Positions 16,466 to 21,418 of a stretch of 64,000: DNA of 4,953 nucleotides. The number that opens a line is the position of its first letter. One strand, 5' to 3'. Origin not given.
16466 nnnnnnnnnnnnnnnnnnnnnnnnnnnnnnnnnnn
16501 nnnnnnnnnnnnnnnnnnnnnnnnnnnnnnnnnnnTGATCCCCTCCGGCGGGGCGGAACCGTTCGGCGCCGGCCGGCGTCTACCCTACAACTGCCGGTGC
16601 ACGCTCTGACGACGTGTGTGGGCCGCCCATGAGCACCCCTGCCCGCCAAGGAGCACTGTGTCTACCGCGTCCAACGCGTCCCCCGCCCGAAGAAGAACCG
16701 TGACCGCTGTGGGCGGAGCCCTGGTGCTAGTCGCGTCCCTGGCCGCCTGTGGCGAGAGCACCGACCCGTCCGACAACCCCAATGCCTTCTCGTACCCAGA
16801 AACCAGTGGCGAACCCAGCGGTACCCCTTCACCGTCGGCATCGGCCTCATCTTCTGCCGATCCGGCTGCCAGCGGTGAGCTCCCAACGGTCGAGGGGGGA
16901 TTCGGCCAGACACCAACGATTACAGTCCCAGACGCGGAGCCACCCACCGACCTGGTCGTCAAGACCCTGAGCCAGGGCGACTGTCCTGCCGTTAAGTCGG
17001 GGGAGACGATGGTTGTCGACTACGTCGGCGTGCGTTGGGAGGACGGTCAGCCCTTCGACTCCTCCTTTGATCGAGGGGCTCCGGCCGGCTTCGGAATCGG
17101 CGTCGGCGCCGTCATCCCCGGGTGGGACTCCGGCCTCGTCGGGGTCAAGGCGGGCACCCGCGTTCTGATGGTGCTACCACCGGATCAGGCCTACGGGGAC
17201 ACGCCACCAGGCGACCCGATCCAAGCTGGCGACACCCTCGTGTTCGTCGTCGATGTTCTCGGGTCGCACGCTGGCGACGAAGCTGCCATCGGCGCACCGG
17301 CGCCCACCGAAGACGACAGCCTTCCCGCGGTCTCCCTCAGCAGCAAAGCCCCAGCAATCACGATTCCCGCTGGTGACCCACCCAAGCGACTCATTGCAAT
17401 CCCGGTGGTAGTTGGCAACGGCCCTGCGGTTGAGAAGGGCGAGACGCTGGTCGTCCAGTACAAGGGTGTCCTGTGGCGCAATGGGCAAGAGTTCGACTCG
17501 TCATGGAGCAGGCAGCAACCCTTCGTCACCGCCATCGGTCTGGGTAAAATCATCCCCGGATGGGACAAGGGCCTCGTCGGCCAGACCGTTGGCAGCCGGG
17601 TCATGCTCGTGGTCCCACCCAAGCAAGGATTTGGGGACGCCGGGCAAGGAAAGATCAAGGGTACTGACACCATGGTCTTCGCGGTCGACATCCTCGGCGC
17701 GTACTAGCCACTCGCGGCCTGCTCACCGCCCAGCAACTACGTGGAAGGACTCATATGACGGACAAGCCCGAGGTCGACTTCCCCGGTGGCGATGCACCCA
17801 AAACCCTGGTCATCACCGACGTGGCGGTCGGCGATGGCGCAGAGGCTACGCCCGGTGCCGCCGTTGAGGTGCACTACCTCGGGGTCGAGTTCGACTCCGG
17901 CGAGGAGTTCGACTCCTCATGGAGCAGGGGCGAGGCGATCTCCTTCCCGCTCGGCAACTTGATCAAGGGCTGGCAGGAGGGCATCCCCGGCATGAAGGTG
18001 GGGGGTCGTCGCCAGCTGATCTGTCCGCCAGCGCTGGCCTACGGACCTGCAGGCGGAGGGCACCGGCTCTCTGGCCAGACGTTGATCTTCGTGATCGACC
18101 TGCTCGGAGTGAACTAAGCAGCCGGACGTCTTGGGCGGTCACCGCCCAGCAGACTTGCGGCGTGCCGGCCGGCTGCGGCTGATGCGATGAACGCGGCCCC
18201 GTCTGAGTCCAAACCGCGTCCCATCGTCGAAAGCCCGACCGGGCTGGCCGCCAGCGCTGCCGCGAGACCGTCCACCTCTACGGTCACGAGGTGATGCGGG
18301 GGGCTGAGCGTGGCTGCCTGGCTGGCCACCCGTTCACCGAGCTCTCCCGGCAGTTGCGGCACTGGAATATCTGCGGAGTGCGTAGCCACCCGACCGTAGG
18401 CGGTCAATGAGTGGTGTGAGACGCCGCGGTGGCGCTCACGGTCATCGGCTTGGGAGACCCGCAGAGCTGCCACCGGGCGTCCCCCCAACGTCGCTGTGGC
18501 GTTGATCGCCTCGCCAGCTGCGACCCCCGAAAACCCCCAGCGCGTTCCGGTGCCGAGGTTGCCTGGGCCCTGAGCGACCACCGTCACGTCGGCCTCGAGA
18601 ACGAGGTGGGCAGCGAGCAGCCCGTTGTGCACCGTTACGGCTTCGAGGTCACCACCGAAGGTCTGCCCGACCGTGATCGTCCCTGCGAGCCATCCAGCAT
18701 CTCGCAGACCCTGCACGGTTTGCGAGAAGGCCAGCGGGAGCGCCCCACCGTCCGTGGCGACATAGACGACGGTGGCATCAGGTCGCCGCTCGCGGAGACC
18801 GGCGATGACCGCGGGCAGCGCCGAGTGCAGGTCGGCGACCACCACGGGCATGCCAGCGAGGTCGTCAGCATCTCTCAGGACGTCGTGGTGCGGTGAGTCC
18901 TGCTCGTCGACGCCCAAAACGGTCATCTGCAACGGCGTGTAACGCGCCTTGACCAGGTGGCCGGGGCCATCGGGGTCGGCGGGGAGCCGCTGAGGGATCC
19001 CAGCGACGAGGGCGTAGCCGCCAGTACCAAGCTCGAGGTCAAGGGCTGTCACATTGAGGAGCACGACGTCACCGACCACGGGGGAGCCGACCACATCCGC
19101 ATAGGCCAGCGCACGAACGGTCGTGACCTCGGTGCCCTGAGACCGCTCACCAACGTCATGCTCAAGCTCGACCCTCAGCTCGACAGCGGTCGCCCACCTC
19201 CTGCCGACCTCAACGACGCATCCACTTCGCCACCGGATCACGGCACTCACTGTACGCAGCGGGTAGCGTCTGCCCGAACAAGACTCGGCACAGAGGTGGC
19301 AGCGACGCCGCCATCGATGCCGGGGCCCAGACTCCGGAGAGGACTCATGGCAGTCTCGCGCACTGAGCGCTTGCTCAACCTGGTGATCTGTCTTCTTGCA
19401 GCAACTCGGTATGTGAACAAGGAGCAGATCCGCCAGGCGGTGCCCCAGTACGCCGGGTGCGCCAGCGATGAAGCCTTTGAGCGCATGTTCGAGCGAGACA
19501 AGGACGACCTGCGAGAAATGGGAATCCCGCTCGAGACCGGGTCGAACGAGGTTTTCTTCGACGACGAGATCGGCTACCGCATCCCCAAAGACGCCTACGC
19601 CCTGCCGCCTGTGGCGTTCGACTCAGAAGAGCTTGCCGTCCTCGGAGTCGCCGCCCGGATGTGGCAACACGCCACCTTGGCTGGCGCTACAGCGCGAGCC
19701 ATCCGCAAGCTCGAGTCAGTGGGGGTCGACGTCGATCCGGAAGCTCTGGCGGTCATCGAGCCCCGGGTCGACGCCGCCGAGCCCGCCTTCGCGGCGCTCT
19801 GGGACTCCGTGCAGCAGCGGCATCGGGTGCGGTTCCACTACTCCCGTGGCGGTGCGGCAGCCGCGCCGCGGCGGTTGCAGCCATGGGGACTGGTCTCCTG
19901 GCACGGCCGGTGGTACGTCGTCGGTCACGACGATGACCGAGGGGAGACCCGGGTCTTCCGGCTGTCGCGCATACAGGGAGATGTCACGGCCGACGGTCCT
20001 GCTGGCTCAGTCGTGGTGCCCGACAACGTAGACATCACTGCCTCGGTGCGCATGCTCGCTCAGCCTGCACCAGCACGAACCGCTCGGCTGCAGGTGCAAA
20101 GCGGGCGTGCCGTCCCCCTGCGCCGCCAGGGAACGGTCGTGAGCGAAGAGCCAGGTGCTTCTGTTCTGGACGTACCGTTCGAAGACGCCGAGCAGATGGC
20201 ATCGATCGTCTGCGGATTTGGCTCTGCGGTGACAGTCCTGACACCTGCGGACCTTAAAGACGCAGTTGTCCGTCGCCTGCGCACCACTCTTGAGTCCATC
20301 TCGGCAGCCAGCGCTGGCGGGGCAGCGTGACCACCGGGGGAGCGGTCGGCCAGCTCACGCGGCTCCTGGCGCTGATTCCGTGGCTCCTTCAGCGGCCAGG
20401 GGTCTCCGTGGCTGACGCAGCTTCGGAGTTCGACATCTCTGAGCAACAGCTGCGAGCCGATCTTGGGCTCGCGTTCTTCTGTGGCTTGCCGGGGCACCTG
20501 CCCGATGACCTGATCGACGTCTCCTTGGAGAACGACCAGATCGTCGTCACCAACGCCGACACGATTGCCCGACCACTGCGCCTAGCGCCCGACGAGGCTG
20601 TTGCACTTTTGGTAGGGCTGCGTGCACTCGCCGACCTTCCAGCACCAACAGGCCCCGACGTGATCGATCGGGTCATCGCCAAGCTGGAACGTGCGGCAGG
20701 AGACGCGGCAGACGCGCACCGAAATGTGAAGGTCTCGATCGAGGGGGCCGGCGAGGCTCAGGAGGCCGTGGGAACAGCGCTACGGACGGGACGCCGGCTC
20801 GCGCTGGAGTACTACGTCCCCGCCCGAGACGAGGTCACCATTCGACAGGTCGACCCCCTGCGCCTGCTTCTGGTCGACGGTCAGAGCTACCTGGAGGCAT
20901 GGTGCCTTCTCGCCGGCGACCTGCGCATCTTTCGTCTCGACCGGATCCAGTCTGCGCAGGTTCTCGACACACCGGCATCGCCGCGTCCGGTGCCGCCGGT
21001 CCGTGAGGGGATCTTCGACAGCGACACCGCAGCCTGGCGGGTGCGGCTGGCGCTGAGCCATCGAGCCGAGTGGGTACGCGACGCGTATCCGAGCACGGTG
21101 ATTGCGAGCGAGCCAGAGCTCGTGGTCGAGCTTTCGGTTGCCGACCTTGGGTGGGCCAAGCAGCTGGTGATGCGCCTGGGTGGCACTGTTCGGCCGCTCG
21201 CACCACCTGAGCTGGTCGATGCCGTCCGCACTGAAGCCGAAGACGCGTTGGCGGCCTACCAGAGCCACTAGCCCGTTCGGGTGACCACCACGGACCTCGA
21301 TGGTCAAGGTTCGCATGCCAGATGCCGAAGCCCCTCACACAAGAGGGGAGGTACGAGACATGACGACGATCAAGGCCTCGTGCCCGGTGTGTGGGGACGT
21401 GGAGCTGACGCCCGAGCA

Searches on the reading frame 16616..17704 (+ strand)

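Call 26: search_protein_families(library=pfam, max_evalue=0.00001, proteins=[window:16616-17704:+])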
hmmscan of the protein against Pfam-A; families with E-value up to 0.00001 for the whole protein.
window:16616-17704:+ (363 aa): 1 family
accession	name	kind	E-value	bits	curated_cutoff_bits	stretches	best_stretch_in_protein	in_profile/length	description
PF00254.34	FKBP_C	-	2.1e-47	159.8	21.1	2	272-359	5-93/94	FKBP-type peptidyl-prolyl cis-trans isomerase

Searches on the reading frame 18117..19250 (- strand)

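Call 26: search_protein_families(library=pfam, max_evalue=0.00001, proteins=[window:18117-19250:-])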
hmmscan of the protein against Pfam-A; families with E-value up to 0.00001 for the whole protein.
window:18117-19250:- (378 aa): 1 family
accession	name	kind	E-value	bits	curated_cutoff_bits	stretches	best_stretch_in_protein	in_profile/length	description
PF12982.12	DUF3866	-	1.1e-125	419.5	25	1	46-361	1-318/318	Protein of unknown function (DUF3866)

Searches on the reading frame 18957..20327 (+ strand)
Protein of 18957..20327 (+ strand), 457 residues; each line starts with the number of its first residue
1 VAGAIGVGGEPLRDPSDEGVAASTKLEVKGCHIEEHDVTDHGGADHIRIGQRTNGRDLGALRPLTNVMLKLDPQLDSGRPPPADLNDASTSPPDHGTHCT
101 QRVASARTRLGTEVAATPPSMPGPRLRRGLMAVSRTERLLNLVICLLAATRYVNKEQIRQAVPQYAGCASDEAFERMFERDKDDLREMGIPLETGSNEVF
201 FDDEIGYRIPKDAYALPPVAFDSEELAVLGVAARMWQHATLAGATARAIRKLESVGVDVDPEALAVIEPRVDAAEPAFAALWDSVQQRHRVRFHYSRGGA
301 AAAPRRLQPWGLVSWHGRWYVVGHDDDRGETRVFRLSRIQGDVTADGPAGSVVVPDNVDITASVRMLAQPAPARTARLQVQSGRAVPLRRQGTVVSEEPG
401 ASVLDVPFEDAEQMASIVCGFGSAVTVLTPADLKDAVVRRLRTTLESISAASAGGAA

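Call 26: search_protein_families(library=pfam, max_evalue=0.00001, proteins=[window:18957-20327:+])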
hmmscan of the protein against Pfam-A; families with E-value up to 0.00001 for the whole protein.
window:18957-20327:+ (457 aa): 2 families
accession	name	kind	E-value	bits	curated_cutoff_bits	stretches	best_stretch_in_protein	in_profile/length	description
PF13280.12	WYL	-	2.4e-20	72.7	21.8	1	277-340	2-66/70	WYL domain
PF25583.1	WCX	-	1.5e-10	41.7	23.9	1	373-444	2-75/76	WCX domain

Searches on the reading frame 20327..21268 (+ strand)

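Call 26: search_protein_families(library=pfam, max_evalue=0.00001, proteins=[window:20327-21268:+])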
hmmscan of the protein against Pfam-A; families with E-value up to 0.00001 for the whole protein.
window:20327-21268:+ (314 aa): 3 families
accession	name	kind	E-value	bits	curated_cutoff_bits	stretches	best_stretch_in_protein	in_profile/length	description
PF19187.6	HTH_PafC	-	1e-40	138.6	32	1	9-122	2-115/115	PafC helix-turn-helix domain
PF13280.12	WYL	-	2.2e-20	72.9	21.8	1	146-212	4-70/70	WYL domain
PF25583.1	WCX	-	2.3e-09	37.9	23.9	1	238-308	4-76/76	WCX domain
